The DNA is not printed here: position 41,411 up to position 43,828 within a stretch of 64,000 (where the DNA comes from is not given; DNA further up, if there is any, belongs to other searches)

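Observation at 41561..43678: GmrSD-type type IV restriction enzyme fused to a Schlafen/AlbA_2 domain, inserted inside the helicase-methylase-ATPase operon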

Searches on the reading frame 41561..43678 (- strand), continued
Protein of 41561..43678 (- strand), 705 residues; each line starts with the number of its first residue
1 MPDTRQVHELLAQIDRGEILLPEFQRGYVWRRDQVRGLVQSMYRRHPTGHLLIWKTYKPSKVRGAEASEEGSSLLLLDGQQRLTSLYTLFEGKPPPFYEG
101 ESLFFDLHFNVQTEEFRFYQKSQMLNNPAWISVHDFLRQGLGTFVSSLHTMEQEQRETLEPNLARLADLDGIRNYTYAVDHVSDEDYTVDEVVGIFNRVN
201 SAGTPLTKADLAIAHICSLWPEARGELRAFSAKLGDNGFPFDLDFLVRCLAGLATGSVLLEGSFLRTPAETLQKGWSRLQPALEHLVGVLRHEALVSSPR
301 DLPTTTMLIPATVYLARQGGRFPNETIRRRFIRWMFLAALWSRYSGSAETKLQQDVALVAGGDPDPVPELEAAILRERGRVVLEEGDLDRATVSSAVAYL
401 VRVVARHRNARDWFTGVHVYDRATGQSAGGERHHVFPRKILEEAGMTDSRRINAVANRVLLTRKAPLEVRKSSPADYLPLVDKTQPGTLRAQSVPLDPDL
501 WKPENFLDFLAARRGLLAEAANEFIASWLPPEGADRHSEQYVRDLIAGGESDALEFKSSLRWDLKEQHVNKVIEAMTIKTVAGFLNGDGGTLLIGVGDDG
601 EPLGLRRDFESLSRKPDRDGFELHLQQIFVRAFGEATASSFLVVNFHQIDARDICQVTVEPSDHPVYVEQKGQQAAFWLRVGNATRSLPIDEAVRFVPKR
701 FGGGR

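Call 21: find_encoding_contigs(protein=P0001, flank=10000, max_places=3)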
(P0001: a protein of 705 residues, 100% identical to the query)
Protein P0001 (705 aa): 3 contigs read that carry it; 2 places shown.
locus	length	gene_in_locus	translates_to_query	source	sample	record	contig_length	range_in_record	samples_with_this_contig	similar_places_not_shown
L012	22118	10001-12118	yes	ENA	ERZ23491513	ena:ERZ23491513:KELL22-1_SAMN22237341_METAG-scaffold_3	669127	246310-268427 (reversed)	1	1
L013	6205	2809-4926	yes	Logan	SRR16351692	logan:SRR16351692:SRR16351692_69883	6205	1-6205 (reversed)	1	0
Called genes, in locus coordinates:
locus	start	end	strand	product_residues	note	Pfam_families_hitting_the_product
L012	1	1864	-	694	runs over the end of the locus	PF23357:DUF7088, PF09822:ABC_transp_aux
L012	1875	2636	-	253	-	PF12679:ABC2_membrane_2, PF12730:ABC2_membrane_4 (weak), PF12698:ABC2_membrane_3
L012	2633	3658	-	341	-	PF00005:ABC_tran, PF13304:AAA_21 (weak)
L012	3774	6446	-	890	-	PF00246:Peptidase_M14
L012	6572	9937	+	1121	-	PF00176:SNF2-rel_dom, PF00270:DEAD, PF04851:ResIII, PF00271:Helicase_C, PF13020:NOV_C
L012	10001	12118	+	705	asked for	PF03235:GmrSD_N, PF04326:SLFN_AlbA_2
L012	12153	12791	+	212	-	-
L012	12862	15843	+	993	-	PF06634:DUF1156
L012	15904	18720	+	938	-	PF04465:DUF499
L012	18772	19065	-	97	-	PF01381:HTH_3, PF13560:HTH_31 (weak)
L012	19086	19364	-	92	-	PF05015:HigB-like_toxin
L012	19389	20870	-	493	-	PF00474:SSF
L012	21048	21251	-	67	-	-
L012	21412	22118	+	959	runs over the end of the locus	PF26549:Tricorn_N (weak), PF07676:PD40 (weak), PF26549:Tricorn_N, PF07676:PD40, PF01546:Peptidase_M20 (weak), PF04389:Peptidase_M28, PF13180:PDZ_2, PF17820:PDZ_6, +2 more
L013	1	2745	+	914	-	?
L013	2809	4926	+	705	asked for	PF03235:GmrSD_N, PF04326:SLFN_AlbA_2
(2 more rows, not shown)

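Call 22: find_encoding_contigs(protein=P0013, flank=10000, max_places=2)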
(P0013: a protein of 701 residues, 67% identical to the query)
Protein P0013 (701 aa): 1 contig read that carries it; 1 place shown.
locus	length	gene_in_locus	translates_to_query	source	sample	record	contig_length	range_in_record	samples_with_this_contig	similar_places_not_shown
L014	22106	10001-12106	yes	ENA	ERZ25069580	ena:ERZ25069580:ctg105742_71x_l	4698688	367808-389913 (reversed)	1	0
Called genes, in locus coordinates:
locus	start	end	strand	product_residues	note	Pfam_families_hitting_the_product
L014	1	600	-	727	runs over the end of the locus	PF01011:PQQ, PF13360:PQQ_2 (faint)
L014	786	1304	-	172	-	PF13442:Cytochrome_CBB3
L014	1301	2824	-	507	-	PF13442:Cytochrome_CBB3, PF00034:Cytochrom_C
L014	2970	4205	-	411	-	PF00174:Oxidored_molyb, PF03404:Mo-co_dimer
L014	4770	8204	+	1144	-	PF00176:SNF2-rel_dom, PF00270:DEAD, PF04851:ResIII, PF00271:Helicase_C, PF13020:NOV_C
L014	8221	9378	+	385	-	PF02463:SMC_N (weak), PF13175:AAA_15 (weak), PF13555:AAA_29 (weak), PF13304:AAA_21, PF13175:AAA_15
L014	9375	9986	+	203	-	-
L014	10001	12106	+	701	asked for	PF03235:GmrSD_N, PF04326:SLFN_AlbA_2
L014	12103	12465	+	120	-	PF01909:NTP_transf_2, PF18765:Polbeta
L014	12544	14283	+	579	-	PF06634:DUF1156, PF01170:UPF0020 (faint)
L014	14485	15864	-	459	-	PF13701:DDE_Tnp_1_4, PF01609:DDE_Tnp_1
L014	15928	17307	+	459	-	-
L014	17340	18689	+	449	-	PF13175:AAA_15, PF13304:AAA_21, PF13175:AAA_15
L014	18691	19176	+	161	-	-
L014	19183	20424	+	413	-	PF02463:SMC_N (weak), PF11398:DUF2813 (faint), PF13175:AAA_15, PF13476:AAA_23 (weak), PF13304:AAA_21, PF13175:AAA_15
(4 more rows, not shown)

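Call 23: find_encoding_contigs(protein=P0045, flank=10000, max_places=2)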
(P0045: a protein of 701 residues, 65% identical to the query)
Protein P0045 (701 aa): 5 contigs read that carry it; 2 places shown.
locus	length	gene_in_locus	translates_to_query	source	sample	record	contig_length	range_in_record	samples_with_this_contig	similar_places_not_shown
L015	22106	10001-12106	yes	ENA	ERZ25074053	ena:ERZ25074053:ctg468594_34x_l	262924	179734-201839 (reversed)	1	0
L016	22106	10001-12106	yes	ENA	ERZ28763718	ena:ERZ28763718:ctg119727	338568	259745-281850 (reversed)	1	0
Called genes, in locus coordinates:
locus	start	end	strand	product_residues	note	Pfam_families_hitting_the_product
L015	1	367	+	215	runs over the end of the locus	PF02661:Fic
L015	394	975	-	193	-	-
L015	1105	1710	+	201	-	-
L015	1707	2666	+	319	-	PF08843:AbiEii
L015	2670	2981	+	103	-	-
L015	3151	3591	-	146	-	-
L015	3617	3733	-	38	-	-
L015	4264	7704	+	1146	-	PF00176:SNF2-rel_dom, PF00270:DEAD, PF04851:ResIII, PF00271:Helicase_C, PF13020:NOV_C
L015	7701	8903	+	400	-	PF17761:DUF1016_N, PF06250:YhcG_C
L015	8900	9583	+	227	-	-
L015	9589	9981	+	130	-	PF13020:NOV_C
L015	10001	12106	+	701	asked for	PF03235:GmrSD_N, PF04326:SLFN_AlbA_2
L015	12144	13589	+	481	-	PF02463:SMC_N (faint), PF13175:AAA_15, PF13476:AAA_23, PF13304:AAA_21, PF13175:AAA_15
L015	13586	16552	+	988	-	PF06634:DUF1156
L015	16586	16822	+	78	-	PF04255:DUF433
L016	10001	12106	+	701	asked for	PF03235:GmrSD_N, PF04326:SLFN_AlbA_2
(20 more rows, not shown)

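Call 24: find_encoding_contigs(protein=P0114, flank=10000, max_places=2)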
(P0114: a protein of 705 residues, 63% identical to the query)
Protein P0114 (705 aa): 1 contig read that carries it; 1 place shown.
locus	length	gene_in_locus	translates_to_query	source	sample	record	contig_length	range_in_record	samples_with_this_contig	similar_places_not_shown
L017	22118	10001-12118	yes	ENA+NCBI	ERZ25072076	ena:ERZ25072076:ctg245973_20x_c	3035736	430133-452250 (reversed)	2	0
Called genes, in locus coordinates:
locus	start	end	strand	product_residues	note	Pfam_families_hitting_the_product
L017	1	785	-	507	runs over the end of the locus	PF13519:VWA_2 (weak)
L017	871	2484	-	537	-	PF13191:AAA_16 (weak), PF13401:AAA_22 (faint), PF00004:AAA (weak), PF07728:AAA_5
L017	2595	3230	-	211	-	-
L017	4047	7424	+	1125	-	PF00176:SNF2-rel_dom, PF00270:DEAD, PF04851:ResIII, PF00271:Helicase_C, PF13020:NOV_C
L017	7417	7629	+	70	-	PF13619:KTSC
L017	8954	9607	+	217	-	PF20469:OLD-like_TOPRIM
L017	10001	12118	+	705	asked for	PF03235:GmrSD_N, PF04326:SLFN_AlbA_2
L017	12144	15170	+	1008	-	PF06634:DUF1156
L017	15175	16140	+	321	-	PF28530:DUF8426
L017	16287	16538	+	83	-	-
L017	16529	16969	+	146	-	PF01850:PIN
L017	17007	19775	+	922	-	PF04465:DUF499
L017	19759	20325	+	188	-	PF03167:UDG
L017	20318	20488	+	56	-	-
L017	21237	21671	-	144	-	PF01478:Peptidase_A24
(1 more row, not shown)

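Call 25: find_related_loci(query=A1, collection=metagenome_contigs, flank=10000)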
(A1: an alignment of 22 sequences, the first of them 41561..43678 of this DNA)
Query A1 (705 aa) in metagenome_contigs; peptide patterns used: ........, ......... (x = any residue, [..] = any of these).
600 stretches matched a pattern (row limit reached: there are more); 546 encode a relative of the query (tblastn E <= 1e-3); the best 80 are kept; 80 distinct loci.
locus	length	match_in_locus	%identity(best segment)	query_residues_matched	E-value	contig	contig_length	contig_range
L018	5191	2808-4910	66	1-705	0e+0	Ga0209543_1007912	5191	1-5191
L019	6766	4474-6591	60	1-704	0e+0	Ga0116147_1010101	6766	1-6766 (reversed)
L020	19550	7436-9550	60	1-703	0e+0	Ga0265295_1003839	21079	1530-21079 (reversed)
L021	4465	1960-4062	61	1-700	0e+0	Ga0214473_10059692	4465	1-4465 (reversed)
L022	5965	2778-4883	44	1-702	0e+0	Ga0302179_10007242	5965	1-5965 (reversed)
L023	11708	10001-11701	55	7-574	0e+0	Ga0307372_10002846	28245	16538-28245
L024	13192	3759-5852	43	7-703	0e+0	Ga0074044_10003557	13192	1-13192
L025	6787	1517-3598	48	7-704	0e+0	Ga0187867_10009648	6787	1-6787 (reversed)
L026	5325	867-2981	42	1-704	0e+0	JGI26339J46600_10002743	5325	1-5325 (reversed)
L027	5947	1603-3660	44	7-697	0e+0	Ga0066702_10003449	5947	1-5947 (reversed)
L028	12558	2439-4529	42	1-701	2e-178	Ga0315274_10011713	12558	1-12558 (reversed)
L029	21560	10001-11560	40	6-527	7e-115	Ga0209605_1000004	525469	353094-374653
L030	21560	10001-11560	40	6-527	2e-110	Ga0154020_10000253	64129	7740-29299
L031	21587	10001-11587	39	7-539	1e-109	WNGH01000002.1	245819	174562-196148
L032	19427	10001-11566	39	4-527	1e-108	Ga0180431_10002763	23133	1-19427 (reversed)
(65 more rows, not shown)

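Call 26: search_protein_representatives(protein=window:41561-43678:-)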
Query: 705 residues. Proteins with E-value up to 0.001 (for the whole library): 13272; up to 1e-10: 6015; up to 1e-30: 691. The best 150 are listed.
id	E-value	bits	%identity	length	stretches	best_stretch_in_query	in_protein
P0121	2.7e-235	799.5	53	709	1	2-702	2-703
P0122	2.3e-171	588.2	42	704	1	6-702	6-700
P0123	4.0e-170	584.2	54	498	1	3-495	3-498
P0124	2.6e-159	548.4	43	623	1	75-698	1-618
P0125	3.7e-149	514.8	52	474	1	227-702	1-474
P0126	2.9e-139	482.2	51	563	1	124-590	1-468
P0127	3.1e-135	468.8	37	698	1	5-698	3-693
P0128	2.0e-134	466.2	55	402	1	2-392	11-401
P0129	2.0e-132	459.5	36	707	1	7-697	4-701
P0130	3.8e-131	455.3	37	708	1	7-694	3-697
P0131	2.0e-124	433.1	36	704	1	5-701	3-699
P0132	4.7e-123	428.6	38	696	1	7-694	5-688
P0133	1.1e-117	410.8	37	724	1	6-702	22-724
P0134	1.5e-115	403.7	34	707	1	7-687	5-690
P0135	2.3e-115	403.1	34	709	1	6-701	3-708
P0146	1.6e-100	354.1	38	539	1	1-526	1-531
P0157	1.2e-94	334.6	38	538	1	6-525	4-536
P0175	1.0e-86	308.4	37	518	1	2-527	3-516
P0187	9.0e-81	288.8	35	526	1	7-528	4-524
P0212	2.3e-73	264.3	35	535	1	6-526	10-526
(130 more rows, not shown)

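Call 28: find_encoding_contigs(protein=P0004, flank=10000, max_places=2)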
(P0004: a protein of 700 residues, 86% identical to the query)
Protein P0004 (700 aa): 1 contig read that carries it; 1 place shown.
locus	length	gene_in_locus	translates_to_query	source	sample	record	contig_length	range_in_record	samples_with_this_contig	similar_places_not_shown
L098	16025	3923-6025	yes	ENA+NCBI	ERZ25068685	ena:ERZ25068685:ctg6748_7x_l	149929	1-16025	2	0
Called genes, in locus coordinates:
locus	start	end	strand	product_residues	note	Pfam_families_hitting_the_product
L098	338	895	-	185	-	PF05598:DUF772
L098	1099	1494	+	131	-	PF07669:Eco57I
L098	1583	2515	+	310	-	PF14294:DUF4372, PF01609:DDE_Tnp_1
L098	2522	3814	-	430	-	PF00872:Transposase_mut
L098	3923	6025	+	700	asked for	PF03235:GmrSD_N, PF04326:SLFN_AlbA_2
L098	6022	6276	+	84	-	PF01909:NTP_transf_2, PF18765:Polbeta (weak)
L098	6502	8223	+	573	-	PF02463:SMC_N (faint), PF13175:AAA_15, PF13476:AAA_23, PF13514:AAA_27 (faint), PF13304:AAA_21, PF13175:AAA_15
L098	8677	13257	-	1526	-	PF13156:Mrr_cat_2, PF00270:DEAD (faint), PF04851:ResIII, PF00271:Helicase_C (weak), PF22240:ISP_coupler, PF18135:Type_ISP_C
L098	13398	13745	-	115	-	PF18135:Type_ISP_C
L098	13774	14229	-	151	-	PF18135:Type_ISP_C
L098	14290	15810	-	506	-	PF00474:SSF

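Call 29: find_encoding_contigs(protein=P0091, flank=10000, max_places=2)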
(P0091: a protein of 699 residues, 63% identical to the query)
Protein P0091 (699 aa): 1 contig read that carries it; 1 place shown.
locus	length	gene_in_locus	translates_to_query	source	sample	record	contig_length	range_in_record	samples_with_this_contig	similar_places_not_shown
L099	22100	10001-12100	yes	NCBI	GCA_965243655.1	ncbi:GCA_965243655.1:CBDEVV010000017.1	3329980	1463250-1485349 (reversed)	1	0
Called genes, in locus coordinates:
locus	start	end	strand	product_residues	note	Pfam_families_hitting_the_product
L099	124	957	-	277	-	PF01261:AP_endonuc_2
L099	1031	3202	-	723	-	PF00270:DEAD, PF00271:Helicase_C, PF16124:RecQ_Zn_bind, PF09382:RQC, PF00570:HRDC, PF14493:HTH_40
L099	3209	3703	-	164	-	-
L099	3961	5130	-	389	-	PF24316:Tli3 (faint), PF02012:BNR (faint), PF13088:BNR_2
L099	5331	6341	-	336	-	PF13384:HTH_23 (faint), PF13936:HTH_38, PF00665:rve (weak)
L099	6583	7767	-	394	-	PF13384:HTH_23, PF13518:HTH_28, PF26109:WHD_BrxR (faint), PF13011:LZ_Tnp_IS481 (weak), PF13551:HTH_29 (weak), PF13565:HTH_32, PF00665:rve, PF13683:rve_3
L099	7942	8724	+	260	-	PF03309:Pan_kinase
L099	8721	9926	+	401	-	PF02441:Flavoprotein, PF04127:DFP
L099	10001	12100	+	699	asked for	PF03235:GmrSD_N, PF04326:SLFN_AlbA_2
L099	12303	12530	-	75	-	-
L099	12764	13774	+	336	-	PF13384:HTH_23 (faint), PF13936:HTH_38, PF00665:rve (weak)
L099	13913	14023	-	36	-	-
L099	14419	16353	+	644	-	PF00989:PAS, PF08448:PAS_4, PF13188:PAS_8 (faint), PF13426:PAS_9 (weak), PF00512:HisKA, PF02518:HATPase_c, PF00072:Response_reg, PF00486:Trans_reg_C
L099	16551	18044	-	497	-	PF00890:FAD_binding_2, PF01266:DAO, PF03486:HI0933_like (faint), PF07992:Pyr_redox_2 (faint), PF12831:FAD_oxidored, PF13450:NAD_binding_8 (faint)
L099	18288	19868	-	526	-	-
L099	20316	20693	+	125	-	PF04126:Cyclophil_like, PF18050:Cyclophil_like2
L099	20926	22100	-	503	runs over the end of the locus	PF00370:FGGY_N, PF02782:FGGY_C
